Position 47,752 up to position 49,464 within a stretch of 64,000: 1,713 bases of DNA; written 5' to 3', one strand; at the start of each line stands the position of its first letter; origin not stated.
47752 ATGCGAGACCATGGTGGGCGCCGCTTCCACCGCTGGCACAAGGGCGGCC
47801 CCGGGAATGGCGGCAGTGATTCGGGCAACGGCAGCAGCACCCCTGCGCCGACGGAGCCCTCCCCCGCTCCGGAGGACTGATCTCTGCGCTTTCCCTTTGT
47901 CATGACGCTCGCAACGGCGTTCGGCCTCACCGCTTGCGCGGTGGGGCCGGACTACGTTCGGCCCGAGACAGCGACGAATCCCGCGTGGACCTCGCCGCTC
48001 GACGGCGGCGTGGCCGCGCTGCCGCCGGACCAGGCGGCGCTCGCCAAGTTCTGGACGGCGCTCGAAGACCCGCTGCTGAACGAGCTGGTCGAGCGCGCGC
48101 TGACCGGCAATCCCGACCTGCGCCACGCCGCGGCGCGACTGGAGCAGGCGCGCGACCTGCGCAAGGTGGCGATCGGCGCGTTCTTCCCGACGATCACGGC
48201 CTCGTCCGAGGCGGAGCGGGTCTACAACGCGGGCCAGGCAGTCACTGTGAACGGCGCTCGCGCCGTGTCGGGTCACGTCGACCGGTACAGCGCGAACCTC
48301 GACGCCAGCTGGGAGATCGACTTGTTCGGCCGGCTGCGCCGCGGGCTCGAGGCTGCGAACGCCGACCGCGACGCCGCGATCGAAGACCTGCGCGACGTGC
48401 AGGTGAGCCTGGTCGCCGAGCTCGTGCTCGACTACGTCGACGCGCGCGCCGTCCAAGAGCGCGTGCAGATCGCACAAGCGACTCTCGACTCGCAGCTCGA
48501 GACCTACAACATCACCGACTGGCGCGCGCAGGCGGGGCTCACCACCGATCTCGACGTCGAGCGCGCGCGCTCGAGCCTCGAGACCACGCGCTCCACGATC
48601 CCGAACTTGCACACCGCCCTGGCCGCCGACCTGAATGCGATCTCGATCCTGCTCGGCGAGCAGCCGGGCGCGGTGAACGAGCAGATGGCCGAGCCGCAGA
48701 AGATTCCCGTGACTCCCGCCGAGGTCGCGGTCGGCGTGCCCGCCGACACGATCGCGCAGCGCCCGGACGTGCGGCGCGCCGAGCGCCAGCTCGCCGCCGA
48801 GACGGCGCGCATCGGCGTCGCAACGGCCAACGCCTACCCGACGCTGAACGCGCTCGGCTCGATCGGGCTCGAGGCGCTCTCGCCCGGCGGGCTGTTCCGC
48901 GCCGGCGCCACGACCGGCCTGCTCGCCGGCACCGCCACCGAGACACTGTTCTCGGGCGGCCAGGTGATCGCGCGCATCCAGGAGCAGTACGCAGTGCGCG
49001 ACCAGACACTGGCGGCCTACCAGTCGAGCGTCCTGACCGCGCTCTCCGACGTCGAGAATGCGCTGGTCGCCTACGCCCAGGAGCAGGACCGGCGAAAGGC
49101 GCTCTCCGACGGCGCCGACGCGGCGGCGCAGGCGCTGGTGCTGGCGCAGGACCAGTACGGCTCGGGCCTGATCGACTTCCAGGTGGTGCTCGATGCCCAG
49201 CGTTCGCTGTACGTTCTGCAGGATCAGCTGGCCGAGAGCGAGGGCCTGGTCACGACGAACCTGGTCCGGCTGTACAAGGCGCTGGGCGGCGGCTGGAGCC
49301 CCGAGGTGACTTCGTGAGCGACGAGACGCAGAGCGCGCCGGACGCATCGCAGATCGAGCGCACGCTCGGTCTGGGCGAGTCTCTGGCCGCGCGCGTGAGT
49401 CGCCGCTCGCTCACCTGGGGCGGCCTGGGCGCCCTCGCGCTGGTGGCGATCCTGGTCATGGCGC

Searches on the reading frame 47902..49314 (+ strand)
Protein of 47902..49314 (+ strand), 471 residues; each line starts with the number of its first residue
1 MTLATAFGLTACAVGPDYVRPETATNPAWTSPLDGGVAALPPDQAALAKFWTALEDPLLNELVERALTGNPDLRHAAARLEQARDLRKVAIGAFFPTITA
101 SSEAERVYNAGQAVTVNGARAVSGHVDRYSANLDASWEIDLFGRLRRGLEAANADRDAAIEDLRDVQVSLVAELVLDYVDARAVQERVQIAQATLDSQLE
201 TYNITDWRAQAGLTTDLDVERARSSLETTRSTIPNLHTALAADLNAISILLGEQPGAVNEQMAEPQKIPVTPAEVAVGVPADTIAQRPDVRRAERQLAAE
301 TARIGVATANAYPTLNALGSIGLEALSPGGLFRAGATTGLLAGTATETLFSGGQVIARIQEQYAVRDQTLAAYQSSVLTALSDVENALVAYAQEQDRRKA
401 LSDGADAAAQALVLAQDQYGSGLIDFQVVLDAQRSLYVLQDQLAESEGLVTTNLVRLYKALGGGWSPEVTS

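Call 76: search_protein_families(library=pfam, proteins=[window:47902-49314:+], max_evalue=0.0001)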
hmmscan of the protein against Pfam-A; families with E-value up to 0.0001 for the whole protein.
window:47902-49314:+ (471 aa): 1 family
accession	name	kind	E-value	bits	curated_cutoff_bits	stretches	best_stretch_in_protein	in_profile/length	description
PF02321.23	OEP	-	3.7e-41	141.4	22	2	59-252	1-187/187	Outer membrane efflux protein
